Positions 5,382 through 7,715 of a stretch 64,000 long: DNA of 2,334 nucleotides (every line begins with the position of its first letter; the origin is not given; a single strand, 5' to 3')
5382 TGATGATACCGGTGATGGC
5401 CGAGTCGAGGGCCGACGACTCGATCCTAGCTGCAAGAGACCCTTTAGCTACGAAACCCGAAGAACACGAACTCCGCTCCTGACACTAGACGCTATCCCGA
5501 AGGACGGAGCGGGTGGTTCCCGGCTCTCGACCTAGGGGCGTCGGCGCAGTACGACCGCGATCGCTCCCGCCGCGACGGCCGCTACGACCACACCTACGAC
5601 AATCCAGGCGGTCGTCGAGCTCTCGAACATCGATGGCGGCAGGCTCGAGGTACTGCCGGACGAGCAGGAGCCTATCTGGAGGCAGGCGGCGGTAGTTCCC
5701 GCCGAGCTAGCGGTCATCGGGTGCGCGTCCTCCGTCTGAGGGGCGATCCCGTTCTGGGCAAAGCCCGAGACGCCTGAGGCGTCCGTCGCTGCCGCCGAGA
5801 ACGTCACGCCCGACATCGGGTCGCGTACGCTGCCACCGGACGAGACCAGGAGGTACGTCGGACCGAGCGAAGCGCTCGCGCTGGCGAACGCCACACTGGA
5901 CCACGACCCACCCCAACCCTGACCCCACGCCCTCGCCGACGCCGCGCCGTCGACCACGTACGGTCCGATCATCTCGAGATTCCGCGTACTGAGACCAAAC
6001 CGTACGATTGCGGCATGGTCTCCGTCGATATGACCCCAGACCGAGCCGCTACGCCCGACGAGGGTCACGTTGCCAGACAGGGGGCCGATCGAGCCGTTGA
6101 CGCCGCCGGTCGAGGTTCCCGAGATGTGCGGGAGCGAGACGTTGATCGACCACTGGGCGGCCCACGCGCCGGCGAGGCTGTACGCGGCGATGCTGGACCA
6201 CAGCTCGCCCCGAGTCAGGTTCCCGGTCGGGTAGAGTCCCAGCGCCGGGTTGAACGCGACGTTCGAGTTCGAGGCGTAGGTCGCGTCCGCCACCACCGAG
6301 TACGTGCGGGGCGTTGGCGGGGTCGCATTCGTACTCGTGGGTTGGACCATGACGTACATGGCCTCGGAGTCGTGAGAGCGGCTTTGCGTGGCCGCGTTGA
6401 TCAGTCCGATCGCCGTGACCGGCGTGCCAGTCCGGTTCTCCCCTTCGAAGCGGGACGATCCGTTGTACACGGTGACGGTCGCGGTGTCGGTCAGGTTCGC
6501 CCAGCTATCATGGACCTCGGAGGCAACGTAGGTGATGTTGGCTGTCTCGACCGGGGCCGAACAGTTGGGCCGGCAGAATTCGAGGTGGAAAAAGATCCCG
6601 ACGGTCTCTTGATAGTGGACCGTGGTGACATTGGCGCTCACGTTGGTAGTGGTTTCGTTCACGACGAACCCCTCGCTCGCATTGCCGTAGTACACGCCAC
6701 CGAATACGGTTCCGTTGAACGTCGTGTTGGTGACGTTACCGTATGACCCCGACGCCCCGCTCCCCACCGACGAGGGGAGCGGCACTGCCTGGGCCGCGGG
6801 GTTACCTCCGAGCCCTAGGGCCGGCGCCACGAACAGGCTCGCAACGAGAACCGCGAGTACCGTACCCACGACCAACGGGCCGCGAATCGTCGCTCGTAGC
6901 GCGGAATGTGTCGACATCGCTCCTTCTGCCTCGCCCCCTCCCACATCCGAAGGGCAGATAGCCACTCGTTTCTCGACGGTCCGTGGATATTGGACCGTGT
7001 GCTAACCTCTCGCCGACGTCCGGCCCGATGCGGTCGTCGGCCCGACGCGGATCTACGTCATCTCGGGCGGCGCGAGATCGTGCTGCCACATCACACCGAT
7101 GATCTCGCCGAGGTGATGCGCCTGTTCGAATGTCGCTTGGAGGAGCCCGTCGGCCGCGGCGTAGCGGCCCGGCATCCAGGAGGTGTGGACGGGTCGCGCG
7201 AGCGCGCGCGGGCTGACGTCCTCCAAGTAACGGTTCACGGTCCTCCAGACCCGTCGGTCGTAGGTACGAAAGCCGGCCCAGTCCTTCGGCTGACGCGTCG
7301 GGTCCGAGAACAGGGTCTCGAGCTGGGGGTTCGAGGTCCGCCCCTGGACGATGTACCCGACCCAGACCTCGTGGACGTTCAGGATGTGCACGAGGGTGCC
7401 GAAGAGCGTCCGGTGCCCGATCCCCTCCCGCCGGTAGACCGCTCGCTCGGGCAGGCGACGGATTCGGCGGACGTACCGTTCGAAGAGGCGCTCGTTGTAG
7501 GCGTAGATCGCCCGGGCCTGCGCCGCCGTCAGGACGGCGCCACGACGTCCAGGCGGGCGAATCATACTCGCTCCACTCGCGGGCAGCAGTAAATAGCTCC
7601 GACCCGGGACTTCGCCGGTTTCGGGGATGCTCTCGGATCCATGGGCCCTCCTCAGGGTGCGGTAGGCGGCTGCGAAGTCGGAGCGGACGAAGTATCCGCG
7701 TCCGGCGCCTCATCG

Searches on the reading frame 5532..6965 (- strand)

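Call 45: search_protein_families(library=pfam, proteins=[window:5532-6965:-], max_evalue=0.001)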
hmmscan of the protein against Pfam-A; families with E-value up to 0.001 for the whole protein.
window:5532-6965:- (477 aa): 1 family
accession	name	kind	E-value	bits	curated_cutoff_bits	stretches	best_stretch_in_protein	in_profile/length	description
PF20088.4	DUF6480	-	0.00089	19.5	25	0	11-52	36-77/78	Family of unknown function (DUF6480)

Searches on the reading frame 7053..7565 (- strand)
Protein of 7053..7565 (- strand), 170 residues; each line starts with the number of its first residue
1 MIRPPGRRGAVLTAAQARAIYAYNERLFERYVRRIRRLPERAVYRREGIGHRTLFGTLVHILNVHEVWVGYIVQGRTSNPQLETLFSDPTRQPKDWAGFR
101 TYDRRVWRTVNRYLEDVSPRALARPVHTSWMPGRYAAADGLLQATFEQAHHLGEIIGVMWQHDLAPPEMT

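Call 45: search_protein_families(library=pfam, proteins=[window:7053-7565:-], max_evalue=0.001)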
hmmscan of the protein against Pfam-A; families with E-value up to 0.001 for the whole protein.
window:7053-7565:- (170 aa): 3 families
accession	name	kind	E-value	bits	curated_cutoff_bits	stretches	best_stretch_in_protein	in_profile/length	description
PF12867.12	DinB_2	-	9.8e-11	42.6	24.8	1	26-155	4-128/128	DinB superfamily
PF04978.18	MST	-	0.00024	22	27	1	26-154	8-139/149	Mycothiol-S-transferase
PF05163.17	DinB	-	0.00082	19.8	23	1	19-167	7-150/165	DinB family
